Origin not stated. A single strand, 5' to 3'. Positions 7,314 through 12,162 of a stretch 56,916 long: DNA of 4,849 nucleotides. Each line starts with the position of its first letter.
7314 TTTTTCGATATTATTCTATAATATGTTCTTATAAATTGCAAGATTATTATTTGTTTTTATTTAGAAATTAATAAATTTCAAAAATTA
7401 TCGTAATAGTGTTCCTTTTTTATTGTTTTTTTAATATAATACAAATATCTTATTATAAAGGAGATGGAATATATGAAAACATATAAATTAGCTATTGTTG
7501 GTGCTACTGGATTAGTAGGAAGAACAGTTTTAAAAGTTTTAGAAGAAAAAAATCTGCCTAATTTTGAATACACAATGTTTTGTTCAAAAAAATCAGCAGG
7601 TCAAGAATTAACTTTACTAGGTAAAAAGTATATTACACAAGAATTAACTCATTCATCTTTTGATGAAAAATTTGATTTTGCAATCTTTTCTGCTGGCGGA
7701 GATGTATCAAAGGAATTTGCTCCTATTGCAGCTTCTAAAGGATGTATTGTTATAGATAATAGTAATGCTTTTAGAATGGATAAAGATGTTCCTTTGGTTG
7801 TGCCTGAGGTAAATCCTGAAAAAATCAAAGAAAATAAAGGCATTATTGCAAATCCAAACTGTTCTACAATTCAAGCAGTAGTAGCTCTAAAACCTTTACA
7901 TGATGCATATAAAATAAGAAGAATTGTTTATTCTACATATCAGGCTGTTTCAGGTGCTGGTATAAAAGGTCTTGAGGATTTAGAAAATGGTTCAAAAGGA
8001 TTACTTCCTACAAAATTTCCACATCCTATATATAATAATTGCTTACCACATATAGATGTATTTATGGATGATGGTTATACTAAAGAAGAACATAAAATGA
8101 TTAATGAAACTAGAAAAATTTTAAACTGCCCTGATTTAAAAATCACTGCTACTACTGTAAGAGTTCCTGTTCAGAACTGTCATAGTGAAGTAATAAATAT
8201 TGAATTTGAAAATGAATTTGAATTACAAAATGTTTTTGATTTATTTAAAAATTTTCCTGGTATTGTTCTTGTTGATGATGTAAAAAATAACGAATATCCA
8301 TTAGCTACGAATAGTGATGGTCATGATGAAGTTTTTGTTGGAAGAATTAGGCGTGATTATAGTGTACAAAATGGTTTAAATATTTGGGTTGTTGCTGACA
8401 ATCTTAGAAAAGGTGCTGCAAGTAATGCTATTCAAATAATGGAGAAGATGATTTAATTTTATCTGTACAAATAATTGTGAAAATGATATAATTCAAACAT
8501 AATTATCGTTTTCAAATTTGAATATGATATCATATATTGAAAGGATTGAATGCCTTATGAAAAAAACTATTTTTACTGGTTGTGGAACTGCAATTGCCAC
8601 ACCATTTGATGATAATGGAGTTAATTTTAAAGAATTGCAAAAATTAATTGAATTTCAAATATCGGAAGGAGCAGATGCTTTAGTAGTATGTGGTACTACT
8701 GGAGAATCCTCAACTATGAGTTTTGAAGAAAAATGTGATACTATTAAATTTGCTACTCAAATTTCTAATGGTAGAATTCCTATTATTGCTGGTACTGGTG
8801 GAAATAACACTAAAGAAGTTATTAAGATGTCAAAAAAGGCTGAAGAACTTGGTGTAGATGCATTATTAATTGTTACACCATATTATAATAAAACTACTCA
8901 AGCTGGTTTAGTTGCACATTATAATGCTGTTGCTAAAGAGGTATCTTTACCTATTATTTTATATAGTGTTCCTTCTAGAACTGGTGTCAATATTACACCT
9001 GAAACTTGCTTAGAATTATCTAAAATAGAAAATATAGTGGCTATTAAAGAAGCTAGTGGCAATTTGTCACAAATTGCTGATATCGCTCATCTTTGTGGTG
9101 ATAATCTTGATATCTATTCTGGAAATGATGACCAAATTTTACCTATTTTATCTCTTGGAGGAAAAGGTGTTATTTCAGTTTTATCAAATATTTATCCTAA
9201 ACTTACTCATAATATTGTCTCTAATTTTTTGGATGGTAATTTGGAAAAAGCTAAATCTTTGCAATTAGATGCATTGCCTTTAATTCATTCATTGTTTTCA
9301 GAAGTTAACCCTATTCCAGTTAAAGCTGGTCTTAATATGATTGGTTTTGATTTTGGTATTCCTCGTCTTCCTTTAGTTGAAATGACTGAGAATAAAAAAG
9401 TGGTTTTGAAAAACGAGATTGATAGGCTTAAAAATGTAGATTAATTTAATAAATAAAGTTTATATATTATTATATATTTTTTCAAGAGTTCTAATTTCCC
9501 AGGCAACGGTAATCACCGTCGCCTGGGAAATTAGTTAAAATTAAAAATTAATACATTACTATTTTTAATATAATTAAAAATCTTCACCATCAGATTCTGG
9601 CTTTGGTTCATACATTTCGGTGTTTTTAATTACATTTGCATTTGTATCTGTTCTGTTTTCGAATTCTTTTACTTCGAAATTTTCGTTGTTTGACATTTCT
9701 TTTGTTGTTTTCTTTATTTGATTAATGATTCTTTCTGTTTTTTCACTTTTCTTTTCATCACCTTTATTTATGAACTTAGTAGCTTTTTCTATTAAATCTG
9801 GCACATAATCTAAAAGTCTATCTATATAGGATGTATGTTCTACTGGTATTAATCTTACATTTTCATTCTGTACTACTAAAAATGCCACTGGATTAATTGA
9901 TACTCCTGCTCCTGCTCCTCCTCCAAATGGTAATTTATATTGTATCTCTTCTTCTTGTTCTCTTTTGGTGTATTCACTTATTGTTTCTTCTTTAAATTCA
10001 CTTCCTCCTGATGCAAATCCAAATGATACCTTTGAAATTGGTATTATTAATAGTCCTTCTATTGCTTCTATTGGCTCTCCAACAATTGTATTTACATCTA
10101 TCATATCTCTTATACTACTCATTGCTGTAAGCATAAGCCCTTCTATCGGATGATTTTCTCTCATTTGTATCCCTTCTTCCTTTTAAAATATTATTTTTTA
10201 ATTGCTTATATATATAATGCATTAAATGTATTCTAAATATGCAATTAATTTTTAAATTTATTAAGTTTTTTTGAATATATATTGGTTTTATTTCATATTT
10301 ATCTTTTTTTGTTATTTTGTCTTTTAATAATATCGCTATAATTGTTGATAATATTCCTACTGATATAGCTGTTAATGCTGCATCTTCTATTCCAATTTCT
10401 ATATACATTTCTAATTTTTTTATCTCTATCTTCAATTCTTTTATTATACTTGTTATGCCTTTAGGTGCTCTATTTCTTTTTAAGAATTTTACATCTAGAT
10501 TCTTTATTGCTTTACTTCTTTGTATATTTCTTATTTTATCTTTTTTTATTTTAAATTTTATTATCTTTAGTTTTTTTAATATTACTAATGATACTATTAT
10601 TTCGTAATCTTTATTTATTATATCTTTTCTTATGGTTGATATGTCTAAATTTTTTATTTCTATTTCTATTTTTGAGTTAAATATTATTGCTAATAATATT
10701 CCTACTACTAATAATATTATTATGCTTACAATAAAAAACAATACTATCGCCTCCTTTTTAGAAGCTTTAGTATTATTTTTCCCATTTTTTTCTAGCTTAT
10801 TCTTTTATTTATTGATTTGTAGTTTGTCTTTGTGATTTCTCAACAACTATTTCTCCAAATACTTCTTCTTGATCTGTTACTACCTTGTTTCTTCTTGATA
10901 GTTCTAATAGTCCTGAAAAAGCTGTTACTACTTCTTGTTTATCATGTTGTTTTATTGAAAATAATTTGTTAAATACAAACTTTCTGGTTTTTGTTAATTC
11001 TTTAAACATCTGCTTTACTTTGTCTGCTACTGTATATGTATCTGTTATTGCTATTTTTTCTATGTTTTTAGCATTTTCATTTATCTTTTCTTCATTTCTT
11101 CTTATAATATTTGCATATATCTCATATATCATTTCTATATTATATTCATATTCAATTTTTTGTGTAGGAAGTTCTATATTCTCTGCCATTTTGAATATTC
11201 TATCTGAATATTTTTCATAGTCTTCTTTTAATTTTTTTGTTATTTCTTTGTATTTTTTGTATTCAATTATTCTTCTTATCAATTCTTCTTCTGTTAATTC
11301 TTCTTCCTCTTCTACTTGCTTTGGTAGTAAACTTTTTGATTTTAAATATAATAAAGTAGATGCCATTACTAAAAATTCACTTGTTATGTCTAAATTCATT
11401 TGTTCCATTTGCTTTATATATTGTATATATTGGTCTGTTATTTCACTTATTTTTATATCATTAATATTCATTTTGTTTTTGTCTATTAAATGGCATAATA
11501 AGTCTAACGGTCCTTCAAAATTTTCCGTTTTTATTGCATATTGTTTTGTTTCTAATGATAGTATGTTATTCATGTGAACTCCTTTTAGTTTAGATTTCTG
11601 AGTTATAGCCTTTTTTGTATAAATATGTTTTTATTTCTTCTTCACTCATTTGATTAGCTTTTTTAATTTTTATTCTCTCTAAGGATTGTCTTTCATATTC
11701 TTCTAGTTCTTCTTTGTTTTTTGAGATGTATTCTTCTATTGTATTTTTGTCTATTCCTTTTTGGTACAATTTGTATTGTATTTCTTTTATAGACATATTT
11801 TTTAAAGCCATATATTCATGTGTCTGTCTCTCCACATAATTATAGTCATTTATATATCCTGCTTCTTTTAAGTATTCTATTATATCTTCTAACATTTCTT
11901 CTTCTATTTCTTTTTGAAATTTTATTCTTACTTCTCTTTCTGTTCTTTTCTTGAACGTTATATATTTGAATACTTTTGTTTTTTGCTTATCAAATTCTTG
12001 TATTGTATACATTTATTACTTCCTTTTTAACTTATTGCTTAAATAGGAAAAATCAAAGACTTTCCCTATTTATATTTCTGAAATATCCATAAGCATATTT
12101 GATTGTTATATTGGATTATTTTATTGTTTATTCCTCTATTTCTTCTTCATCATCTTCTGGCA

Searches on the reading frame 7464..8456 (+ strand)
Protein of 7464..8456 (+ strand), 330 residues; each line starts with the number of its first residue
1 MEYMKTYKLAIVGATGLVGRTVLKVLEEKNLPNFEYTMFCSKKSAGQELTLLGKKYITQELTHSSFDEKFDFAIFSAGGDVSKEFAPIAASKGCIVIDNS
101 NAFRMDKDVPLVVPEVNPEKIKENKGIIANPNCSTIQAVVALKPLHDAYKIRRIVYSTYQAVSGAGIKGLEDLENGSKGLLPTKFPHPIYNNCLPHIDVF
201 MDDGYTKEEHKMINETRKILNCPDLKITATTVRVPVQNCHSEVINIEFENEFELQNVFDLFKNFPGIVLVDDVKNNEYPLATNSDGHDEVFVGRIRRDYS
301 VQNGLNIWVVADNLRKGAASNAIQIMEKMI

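Call 8: search_protein_families(library=pfam, proteins=[window:7464-8456:+], max_evalue=0.001)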
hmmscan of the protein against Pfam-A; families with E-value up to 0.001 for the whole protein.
window:7464-8456:+ (330 aa): 2 families
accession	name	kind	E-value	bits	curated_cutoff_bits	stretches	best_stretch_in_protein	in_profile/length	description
PF02774.23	Semialdhyde_dhC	-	3.7e-48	164.6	26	1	142-316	1-184/184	Semialdehyde dehydrogenase, dimerisation domain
PF01118.30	Semialdhyde_dh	-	8.3e-32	110.6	26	1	8-123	1-120/121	Semialdehyde dehydrogenase, NAD binding domain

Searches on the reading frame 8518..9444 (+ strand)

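Call 8: search_protein_families(library=pfam, proteins=[window:8518-9444:+], max_evalue=0.001)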
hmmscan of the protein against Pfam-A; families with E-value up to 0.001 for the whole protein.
window:8518-9444:+ (308 aa): 1 family
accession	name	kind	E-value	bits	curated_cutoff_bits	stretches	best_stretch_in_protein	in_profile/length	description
PF00701.28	DHDPS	-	2.3e-97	325.7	22.1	1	19-301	2-286/289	Dihydrodipicolinate synthetase family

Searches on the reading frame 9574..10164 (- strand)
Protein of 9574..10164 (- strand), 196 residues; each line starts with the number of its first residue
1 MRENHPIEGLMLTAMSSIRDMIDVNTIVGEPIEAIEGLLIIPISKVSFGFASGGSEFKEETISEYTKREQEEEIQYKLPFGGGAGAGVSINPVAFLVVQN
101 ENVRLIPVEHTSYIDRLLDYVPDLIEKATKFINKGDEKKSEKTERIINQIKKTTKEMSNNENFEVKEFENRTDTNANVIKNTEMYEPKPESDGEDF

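Call 8: search_protein_families(library=pfam, proteins=[window:9574-10164:-], max_evalue=0.001)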
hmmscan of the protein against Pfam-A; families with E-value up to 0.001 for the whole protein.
window:9574-10164:- (196 aa): 1 family
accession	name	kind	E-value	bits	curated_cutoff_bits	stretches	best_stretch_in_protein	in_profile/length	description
PF09579.15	Spore_YtfJ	-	1.7e-29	102.4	25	1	32-126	1-81/81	Sporulation protein YtfJ (Spore_YtfJ)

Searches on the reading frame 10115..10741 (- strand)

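Call 8: search_protein_families(library=pfam, proteins=[window:10115-10741:-], max_evalue=0.001)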
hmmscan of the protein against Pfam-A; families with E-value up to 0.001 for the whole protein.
window:10115-10741:- (208 aa): 1 family
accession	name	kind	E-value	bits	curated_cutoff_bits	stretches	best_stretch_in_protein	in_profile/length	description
PF11167.13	DUF2953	-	2.9e-07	30.9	22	1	114-155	1-46/53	Protein of unknown function (DUF2953)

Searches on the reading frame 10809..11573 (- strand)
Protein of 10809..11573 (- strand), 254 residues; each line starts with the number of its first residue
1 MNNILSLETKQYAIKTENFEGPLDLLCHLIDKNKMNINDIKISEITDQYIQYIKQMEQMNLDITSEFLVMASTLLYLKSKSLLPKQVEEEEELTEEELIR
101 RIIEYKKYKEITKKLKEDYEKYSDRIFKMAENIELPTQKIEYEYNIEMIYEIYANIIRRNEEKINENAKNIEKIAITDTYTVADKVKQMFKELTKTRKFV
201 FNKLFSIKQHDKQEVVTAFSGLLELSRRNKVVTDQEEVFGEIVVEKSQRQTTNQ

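Call 8: search_protein_families(library=pfam, proteins=[window:10809-11573:-], max_evalue=0.001)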
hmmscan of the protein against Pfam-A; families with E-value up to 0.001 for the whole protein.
window:10809-11573:- (254 aa): 1 family
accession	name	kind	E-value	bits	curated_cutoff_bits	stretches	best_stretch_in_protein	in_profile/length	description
PF02616.19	SMC_ScpA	-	4.1e-31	109.2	24.6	1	29-245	1-230/232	Segregation and condensation protein ScpA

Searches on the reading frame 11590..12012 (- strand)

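Call 8: search_protein_families(library=pfam, proteins=[window:11590-12012:-], max_evalue=0.001)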
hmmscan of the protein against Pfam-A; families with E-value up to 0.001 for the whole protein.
window:11590-12012:- (140 aa): 2 families
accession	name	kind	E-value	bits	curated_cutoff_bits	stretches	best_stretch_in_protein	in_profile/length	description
PF21982.2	RecX_HTH1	-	5.9e-12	45.8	26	0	12-48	3-40/40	RecX, first three-helix domain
PF02631.22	RecX_HTH2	-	6.4e-06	26.8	26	1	55-94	1-40/42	RecX, second three-helix domain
